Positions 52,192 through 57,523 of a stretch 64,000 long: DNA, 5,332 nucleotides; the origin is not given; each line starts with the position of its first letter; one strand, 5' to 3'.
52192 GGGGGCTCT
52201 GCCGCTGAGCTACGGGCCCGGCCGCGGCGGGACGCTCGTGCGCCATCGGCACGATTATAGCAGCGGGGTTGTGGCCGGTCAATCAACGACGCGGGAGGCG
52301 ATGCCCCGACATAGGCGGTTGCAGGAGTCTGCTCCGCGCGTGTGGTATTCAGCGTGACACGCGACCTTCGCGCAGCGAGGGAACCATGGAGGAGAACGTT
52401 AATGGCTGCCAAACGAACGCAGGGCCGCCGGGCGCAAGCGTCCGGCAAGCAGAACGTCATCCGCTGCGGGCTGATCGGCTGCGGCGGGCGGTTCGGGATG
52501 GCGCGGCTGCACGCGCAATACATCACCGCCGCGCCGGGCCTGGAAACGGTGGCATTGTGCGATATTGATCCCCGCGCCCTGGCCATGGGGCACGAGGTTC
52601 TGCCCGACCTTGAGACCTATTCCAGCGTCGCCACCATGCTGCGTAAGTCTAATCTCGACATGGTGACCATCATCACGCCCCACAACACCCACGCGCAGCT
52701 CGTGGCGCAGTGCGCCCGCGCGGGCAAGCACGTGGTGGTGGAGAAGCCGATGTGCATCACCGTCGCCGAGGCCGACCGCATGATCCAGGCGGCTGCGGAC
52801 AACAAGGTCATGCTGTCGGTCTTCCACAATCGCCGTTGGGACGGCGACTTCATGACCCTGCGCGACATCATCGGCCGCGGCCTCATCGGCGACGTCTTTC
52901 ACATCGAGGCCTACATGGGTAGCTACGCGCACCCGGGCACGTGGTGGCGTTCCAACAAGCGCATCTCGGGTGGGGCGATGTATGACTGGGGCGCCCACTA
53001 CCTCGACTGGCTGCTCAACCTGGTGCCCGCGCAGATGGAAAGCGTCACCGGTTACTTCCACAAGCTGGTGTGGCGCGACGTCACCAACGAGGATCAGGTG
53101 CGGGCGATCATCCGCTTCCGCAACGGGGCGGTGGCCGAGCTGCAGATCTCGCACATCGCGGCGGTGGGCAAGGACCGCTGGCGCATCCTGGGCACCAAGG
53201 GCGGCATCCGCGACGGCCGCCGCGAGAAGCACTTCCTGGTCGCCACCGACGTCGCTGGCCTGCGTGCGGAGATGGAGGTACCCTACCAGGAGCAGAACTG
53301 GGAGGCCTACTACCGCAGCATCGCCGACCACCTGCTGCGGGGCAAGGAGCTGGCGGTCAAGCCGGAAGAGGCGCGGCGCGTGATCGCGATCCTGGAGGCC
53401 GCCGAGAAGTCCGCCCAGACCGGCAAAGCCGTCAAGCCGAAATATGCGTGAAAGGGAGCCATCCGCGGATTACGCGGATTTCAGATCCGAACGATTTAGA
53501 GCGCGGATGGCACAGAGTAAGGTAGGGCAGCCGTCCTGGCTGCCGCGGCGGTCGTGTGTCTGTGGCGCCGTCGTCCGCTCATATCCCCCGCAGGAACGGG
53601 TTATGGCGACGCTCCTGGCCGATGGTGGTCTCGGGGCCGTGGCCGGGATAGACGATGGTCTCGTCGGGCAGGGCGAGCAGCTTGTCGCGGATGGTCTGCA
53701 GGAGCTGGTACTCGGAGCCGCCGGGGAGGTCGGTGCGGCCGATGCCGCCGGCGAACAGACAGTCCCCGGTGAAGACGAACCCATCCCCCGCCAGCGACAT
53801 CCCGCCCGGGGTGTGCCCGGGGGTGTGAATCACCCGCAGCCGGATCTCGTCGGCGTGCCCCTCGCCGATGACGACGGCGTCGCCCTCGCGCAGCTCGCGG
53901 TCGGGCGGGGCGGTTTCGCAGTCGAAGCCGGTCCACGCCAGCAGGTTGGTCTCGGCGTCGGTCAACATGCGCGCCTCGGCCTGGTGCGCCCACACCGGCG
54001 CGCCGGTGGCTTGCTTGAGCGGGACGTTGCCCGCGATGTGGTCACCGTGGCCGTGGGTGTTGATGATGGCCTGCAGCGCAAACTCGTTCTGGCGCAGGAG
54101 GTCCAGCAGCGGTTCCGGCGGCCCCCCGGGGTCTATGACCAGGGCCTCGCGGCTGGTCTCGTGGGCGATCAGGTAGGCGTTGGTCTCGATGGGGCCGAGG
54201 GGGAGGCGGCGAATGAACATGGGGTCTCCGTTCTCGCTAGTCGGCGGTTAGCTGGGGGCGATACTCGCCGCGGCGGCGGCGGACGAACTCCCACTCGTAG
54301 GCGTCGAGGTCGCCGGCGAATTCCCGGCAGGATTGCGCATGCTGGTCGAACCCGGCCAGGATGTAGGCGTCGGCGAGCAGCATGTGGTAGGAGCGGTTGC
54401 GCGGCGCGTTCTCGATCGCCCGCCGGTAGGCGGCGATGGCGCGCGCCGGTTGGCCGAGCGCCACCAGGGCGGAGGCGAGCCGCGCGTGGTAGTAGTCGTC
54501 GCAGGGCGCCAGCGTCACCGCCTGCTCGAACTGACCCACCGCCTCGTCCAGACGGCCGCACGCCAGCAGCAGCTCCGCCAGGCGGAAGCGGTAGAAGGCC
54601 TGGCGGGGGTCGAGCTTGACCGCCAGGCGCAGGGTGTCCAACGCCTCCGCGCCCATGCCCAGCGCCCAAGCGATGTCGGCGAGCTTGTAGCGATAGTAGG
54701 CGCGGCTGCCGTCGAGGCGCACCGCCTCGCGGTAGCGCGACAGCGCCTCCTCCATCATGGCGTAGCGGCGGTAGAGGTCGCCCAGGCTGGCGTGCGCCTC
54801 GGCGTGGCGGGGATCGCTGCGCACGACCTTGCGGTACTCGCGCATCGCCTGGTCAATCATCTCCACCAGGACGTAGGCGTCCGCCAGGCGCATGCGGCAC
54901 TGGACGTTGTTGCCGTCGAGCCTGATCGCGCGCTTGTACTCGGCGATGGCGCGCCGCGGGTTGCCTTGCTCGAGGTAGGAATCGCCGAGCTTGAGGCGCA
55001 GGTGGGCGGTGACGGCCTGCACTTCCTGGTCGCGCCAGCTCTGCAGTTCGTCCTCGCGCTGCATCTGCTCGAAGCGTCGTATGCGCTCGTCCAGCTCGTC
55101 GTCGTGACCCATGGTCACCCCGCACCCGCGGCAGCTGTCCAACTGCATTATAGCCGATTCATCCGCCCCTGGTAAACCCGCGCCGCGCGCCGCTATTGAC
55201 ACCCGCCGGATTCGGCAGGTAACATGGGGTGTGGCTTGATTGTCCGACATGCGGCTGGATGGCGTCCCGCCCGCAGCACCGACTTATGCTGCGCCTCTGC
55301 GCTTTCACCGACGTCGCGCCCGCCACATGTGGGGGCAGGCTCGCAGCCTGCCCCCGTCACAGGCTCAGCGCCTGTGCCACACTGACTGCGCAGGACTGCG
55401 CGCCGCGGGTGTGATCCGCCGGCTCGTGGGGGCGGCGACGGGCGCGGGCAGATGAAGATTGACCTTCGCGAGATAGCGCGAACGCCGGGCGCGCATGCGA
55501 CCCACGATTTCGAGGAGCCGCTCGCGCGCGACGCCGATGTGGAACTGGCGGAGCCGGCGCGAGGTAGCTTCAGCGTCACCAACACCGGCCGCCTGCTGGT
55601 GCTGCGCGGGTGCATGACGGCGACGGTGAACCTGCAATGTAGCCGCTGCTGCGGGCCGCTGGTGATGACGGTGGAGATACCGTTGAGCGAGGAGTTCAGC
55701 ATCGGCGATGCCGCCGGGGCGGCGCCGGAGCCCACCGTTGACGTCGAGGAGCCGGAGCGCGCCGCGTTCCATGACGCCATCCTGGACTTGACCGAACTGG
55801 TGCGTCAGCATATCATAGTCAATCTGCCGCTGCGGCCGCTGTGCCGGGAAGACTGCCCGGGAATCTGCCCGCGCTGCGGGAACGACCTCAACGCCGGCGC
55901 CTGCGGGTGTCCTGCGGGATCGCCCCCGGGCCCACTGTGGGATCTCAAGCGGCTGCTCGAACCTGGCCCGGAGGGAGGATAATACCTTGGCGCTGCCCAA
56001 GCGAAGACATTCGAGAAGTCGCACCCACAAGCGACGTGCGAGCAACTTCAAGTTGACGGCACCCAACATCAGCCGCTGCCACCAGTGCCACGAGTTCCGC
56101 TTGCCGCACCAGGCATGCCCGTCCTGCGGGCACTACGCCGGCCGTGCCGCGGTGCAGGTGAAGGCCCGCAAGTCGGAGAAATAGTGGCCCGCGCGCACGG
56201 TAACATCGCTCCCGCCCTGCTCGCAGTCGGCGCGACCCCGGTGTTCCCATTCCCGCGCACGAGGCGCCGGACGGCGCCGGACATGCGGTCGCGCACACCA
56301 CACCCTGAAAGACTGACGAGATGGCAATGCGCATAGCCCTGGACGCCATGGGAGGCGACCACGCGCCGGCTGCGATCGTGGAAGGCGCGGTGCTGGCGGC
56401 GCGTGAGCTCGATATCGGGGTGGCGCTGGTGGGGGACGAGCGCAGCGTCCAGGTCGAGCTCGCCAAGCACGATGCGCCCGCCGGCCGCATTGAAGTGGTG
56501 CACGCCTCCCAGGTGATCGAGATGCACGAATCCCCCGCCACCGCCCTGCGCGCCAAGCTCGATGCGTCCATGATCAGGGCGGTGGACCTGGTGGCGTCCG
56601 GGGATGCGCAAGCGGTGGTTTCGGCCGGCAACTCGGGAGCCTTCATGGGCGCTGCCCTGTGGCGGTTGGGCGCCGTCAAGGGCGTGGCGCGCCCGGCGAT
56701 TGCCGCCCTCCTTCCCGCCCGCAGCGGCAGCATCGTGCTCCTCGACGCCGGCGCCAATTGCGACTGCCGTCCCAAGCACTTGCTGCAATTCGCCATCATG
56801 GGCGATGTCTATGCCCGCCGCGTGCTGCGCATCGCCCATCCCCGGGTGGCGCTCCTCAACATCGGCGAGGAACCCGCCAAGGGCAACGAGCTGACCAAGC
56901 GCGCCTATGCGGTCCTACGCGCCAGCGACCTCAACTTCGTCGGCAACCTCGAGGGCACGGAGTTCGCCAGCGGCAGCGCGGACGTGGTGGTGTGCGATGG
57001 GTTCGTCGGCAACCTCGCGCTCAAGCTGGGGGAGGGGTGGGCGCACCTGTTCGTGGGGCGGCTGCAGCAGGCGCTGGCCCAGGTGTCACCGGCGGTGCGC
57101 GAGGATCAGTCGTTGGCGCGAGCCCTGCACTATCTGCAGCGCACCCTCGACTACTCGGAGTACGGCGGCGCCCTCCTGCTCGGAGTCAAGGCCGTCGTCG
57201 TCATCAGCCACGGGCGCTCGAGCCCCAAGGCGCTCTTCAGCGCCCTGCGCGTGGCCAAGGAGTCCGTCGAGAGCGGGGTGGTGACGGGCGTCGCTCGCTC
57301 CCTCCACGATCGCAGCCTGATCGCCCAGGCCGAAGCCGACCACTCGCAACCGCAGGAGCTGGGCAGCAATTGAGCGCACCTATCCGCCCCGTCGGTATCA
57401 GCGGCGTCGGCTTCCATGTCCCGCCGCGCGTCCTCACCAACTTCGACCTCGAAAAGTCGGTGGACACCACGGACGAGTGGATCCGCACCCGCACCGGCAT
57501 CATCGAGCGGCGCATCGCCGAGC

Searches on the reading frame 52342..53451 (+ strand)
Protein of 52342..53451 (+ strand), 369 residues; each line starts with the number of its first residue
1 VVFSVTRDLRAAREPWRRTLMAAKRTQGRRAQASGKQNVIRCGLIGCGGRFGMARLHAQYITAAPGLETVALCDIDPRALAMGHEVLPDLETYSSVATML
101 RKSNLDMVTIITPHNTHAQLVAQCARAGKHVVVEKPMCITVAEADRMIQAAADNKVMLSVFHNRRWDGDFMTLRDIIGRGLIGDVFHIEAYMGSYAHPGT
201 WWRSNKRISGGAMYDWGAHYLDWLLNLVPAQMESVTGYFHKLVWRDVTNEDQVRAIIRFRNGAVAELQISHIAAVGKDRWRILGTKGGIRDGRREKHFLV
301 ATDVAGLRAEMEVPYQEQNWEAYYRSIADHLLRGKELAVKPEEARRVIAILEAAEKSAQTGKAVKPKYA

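Call 62: search_protein_families(library=pfam, proteins=[window:52342-53451:+], max_evalue=0.00001)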
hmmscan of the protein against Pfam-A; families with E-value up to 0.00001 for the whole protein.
window:52342-53451:+ (369 aa): 3 families
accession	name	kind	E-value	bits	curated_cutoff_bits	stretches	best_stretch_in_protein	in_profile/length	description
PF01408.29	GFO_IDH_MocA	-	5.2e-27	95.4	24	1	40-162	1-120/120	Oxidoreductase family, NAD-binding Rossmann fold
PF22725.1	GFO_IDH_MocA_C3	-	9.4e-26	90.7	27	1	170-290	1-124/124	GFO/IDH/MocA C-terminal domain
PF02894.22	GFO_IDH_MocA_C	-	4.1e-23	82.8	22.9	1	176-365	3-217/218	Oxidoreductase family, C-terminal alpha/beta domain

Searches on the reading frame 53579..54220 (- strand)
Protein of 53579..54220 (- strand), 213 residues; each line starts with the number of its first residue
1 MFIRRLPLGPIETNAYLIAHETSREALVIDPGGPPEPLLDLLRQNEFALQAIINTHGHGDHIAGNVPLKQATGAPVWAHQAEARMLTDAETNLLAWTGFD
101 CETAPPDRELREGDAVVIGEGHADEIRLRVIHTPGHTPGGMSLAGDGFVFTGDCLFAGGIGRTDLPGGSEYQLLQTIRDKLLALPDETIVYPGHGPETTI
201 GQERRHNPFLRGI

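Call 62: search_protein_families(library=pfam, proteins=[window:53579-54220:-], max_evalue=0.00001)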
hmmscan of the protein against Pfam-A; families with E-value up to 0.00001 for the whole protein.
window:53579-54220:- (213 aa): 2 families
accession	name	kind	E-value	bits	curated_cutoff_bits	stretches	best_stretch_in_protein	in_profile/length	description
PF00753.33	Lactamase_B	-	2.2e-34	119.5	22.7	1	9-194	2-196/196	Metallo-beta-lactamase superfamily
PF12706.13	Lactamase_B_2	-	5.5e-06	26.6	27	0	48-90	30-74/200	Beta-lactamase superfamily domain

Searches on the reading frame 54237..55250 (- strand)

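Call 62: search_protein_families(library=pfam, proteins=[window:54237-55250:-], max_evalue=0.00001)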
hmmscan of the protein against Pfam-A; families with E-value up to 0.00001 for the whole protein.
window:54237-55250:- (337 aa): 18 families
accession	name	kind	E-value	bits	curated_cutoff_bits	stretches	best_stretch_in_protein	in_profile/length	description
PF13414.12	TPR_11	-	5.1e-28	96.9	26.8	1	89-127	1-39/42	TPR repeat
PF13428.12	TPR_14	-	9.2e-25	85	23.5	1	256-294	5-43/44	Tetratricopeptide repeat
PF07719.23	TPR_2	-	3.2e-24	83.4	27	0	87-115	6-34/34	Tetratricopeptide repeat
PF13432.12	TPR_16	-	3.5e-24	85.3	32.7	2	258-300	3-45/65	Tetratricopeptide repeat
PF13181.12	TPR_8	-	3.9e-24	83.1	25.7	0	83-115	2-34/34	Tetratricopeptide repeat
PF14559.12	TPR_19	-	8e-21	74.6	25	2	93-156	2-65/68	Tetratricopeptide repeat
PF00515.34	TPR_1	-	8.7e-21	73.3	27.8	0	255-285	4-34/34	Tetratricopeptide repeat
PF13431.12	TPR_17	-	9.3e-20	69.6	24.4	0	210-238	5-33/34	Tetratricopeptide repeat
PF13424.12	TPR_12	-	2.1e-13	50.7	30.1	0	223-282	8-75/77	Tetratricopeptide repeat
PF13174.12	TPR_6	-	4.8e-13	49.2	26.3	0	257-283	5-31/33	Tetratricopeptide repeat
PF12895.13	ANAPC3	-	3.7e-11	43.6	27.2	0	88-137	29-77/82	Anaphase-promoting complex, cyclosome, subunit 3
PF13176.12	TPR_7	-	4.9e-11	42.2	27.9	0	256-286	3-35/36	Tetratricopeptide repeat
PF23914.1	TPR_CcmH_CycH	-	1.3e-10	41.7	42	0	207-293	39-128/158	Cytochrome c-type biogenesis protein H TPR domain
PF03704.23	BTAD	-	2e-10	41.6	22.1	1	220-278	64-122/146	Bacterial transcriptional activator domain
PF13429.12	TPR_15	-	6.6e-09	36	26.2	1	146-310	109-272/280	Tetratricopeptide repeat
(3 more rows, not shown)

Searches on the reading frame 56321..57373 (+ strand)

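Call 62: search_protein_families(library=pfam, proteins=[window:56321-57373:+], max_evalue=0.00001)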
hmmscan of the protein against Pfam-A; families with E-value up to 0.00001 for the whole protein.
window:56321-57373:+ (350 aa): 1 family
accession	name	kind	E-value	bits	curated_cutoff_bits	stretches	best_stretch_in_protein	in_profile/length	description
PF02504.20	FA_synthesis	-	8e-103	344.3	29.1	1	3-321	1-322/324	Fatty acid synthesis protein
